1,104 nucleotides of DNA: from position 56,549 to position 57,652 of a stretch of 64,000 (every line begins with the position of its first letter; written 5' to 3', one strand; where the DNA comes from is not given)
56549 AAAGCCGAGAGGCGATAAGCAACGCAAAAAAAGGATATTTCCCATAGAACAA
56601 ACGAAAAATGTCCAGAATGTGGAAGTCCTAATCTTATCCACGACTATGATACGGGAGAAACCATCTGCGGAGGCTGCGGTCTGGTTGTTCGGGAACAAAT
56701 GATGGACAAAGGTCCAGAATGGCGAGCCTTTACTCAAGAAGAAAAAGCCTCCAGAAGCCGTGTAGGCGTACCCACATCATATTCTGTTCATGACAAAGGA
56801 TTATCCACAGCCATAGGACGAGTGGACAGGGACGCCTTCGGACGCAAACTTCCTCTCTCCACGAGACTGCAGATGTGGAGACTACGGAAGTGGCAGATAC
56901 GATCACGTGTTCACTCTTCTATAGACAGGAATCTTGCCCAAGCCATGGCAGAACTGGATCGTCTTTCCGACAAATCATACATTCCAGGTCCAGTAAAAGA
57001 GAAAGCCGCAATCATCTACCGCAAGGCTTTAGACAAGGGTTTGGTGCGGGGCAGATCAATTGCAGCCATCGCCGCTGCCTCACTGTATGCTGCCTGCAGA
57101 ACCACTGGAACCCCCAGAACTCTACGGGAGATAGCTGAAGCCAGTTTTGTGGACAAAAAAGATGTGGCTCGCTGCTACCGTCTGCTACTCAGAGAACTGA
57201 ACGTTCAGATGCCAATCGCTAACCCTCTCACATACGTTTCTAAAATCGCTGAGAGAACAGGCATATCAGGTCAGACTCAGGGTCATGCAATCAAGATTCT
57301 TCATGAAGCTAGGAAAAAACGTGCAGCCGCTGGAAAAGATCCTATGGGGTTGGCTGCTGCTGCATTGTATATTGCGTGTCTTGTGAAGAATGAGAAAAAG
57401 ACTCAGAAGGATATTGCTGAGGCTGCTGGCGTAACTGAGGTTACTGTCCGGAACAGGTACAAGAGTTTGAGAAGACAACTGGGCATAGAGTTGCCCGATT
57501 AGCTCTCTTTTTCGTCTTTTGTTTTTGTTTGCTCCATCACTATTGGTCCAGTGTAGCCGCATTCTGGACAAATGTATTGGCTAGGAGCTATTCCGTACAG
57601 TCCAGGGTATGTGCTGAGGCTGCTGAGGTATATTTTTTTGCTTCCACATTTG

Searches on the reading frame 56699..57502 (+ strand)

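Call 64: search_protein_families(library=pfam, proteins=[window:56699-57502:+], max_evalue=0.00001)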
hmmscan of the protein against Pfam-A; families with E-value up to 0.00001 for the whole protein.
window:56699-57502:+ (267 aa): 2 families
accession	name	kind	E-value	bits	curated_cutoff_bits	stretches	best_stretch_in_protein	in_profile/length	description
PF00382.24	TFIIB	-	9.5e-41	138.2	23.6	2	171-258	3-90/92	Transcription factor TFIIB repeat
PF13404.12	HTH_AsnC-type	-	2.2e-06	27.8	27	0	225-258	9-42/42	AsnC-type helix-turn-helix domain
